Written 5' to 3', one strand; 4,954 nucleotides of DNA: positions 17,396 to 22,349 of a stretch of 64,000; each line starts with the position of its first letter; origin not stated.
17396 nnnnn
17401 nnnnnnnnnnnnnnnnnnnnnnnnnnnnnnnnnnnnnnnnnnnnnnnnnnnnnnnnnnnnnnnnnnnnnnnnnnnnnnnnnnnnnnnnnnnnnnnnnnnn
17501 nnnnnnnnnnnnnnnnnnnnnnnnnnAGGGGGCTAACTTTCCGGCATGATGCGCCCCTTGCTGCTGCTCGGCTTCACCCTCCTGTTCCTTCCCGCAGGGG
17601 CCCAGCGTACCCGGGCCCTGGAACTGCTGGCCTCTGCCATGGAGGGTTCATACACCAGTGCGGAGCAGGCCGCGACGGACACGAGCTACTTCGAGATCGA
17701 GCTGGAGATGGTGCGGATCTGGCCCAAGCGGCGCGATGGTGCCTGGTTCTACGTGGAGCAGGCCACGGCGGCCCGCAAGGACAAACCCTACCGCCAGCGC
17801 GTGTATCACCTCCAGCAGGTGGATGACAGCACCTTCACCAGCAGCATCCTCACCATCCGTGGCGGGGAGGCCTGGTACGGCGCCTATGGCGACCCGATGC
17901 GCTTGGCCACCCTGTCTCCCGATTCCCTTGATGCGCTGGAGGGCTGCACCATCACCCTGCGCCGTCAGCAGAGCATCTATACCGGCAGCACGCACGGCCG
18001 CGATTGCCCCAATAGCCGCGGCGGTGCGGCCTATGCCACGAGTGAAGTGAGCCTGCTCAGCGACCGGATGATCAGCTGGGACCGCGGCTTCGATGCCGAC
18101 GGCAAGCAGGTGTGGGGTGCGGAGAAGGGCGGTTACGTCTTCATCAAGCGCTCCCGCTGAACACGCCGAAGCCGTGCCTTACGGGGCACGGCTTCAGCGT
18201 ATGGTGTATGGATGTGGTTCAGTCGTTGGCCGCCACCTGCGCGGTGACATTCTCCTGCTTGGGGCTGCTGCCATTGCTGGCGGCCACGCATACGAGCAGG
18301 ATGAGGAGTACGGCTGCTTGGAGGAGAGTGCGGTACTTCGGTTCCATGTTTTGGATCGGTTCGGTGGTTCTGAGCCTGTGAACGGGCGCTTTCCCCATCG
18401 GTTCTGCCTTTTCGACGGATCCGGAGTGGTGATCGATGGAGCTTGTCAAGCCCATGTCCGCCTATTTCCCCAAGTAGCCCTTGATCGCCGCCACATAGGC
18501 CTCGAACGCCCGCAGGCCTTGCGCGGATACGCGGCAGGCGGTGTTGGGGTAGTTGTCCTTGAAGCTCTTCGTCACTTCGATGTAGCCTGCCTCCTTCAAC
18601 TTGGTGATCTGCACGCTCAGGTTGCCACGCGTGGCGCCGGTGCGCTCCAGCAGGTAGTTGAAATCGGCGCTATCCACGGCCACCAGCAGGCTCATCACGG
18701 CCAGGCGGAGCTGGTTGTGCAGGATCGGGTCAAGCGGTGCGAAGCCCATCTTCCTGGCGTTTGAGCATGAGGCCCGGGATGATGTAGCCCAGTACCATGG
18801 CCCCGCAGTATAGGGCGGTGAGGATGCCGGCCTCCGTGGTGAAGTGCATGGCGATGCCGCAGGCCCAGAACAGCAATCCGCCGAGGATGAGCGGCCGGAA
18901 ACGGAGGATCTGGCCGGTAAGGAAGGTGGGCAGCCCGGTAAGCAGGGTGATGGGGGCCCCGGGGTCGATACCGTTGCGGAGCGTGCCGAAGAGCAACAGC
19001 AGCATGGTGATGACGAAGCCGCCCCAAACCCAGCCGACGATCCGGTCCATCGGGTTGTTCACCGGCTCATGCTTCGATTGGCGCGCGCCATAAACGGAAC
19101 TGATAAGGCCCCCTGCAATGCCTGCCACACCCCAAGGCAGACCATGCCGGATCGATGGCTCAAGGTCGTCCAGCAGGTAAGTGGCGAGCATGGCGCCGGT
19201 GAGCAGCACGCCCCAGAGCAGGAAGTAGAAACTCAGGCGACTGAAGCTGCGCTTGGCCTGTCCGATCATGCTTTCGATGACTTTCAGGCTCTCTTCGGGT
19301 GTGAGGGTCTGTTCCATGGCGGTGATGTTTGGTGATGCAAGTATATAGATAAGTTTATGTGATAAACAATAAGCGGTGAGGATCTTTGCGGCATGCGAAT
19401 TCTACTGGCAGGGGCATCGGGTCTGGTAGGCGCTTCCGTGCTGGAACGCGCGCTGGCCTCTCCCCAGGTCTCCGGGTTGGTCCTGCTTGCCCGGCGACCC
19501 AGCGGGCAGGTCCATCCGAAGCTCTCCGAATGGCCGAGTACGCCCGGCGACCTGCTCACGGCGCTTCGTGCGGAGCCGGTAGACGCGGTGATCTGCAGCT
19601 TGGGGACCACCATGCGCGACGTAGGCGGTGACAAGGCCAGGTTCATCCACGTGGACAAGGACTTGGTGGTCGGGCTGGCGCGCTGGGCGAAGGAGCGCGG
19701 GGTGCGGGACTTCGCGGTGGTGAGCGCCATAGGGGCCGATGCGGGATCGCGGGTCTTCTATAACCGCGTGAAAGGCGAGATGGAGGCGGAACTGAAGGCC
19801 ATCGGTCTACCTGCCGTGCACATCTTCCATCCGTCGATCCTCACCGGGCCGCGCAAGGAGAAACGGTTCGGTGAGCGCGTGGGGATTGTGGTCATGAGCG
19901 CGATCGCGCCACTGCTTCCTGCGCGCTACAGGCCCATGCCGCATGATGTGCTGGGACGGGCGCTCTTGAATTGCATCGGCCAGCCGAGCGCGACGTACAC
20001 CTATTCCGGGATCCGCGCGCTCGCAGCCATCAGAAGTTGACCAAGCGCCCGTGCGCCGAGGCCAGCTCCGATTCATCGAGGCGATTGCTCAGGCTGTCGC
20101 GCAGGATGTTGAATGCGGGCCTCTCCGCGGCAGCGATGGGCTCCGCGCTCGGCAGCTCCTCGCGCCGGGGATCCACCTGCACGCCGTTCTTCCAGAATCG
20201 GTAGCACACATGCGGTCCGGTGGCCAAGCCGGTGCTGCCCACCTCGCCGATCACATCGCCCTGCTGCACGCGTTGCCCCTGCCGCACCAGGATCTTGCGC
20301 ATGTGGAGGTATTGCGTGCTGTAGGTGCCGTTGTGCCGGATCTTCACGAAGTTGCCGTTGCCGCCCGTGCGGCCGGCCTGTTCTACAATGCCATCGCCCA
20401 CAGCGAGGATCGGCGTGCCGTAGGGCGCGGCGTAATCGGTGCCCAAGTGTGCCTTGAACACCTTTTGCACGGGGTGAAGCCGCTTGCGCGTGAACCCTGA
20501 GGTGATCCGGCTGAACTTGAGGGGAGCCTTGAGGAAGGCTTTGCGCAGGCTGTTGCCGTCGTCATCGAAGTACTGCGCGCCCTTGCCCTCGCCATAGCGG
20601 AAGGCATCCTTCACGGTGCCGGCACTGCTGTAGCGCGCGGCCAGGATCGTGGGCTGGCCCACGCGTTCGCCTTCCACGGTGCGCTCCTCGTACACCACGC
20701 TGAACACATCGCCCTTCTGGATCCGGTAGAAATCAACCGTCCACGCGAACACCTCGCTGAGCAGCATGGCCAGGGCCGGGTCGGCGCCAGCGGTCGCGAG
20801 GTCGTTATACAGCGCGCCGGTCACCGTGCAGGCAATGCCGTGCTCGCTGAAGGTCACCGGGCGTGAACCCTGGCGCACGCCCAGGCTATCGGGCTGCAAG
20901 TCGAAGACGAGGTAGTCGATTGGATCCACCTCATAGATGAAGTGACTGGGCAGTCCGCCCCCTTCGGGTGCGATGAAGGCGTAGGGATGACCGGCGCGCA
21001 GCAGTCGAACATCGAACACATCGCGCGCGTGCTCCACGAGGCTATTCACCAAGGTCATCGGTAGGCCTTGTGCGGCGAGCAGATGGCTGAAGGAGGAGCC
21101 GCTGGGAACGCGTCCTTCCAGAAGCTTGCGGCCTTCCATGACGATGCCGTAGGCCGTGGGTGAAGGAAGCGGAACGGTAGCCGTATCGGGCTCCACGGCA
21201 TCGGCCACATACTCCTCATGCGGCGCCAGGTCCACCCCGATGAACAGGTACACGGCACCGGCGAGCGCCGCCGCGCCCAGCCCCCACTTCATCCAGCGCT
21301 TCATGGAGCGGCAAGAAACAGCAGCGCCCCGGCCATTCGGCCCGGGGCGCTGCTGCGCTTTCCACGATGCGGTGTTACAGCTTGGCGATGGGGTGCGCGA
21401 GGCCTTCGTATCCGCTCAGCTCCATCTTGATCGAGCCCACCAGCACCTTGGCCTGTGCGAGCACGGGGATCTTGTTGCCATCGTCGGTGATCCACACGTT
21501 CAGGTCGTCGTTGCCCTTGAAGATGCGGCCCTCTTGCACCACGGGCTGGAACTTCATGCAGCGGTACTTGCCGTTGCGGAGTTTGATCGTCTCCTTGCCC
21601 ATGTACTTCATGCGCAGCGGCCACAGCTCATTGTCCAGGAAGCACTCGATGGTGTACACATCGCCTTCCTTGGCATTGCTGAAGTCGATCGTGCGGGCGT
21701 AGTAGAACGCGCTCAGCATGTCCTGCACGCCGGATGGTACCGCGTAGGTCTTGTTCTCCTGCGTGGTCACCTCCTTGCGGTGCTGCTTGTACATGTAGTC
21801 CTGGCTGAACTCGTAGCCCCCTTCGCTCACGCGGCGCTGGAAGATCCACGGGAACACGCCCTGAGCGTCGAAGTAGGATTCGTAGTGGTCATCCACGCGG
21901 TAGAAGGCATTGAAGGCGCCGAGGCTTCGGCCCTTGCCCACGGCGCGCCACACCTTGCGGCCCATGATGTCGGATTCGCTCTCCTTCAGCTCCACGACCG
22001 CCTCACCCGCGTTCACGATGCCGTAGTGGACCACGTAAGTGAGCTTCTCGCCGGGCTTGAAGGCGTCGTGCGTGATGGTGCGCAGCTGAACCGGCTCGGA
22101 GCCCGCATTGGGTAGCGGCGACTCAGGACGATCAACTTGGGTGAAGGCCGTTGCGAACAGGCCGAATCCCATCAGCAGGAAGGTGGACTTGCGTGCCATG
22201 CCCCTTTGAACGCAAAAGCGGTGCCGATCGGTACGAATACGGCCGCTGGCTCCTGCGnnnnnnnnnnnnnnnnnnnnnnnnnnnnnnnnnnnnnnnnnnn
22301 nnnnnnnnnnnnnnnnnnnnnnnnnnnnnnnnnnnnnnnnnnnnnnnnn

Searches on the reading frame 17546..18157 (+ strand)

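Call 13: search_protein_families(library=pfam, proteins=[window:17546-18157:+], max_evalue=0.001)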
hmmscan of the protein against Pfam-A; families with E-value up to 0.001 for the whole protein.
window:17546-18157:+ (204 aa): 1 family
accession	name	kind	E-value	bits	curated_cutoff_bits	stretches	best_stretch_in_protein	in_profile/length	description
PF06206.17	CpeT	-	1.7e-47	162.1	21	1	28-201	2-181/181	CpeT/CpcT family (DUF1001)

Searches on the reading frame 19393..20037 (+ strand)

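Call 13: search_protein_families(library=pfam, proteins=[window:19393-20037:+], max_evalue=0.001)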
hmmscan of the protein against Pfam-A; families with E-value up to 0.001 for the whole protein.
window:19393-20037:+ (215 aa): 1 family
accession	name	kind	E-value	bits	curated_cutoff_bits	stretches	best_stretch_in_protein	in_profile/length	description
PF13460.12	NAD_binding_10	-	1.2e-07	32.2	27.2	1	7-139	1-136/184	NAD(P)H-binding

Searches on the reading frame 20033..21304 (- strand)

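Call 13: search_protein_families(library=pfam, proteins=[window:20033-21304:-], max_evalue=0.001)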
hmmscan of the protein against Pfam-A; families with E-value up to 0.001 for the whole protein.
window:20033-21304:- (424 aa): 2 families
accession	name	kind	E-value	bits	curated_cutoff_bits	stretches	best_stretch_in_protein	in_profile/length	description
PF01551.29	Peptidase_M23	-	1.1e-32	112.5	28.7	1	285-379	2-96/96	Peptidase family M23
PF19425.4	Csd3_N2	-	1.9e-11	44.4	27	1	156-271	8-120/122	Csd3 second domain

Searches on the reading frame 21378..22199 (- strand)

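Call 13: search_protein_families(library=pfam, proteins=[window:21378-22199:-], max_evalue=0.001)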
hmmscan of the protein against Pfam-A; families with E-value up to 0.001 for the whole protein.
window:21378-22199:- (274 aa): 1 family
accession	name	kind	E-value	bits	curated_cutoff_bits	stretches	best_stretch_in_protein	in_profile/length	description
PF11306.15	DUF3108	-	3.5e-50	171.1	26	1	54-261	1-208/209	Protein of unknown function (DUF3108)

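Call 65: search_protein_families(library=ncbifam, proteins=[window:21378-22199:-], max_evalue=0.01)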
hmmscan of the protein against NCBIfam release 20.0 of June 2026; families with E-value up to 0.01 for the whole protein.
window:21378-22199:- (274 aa): 0 families
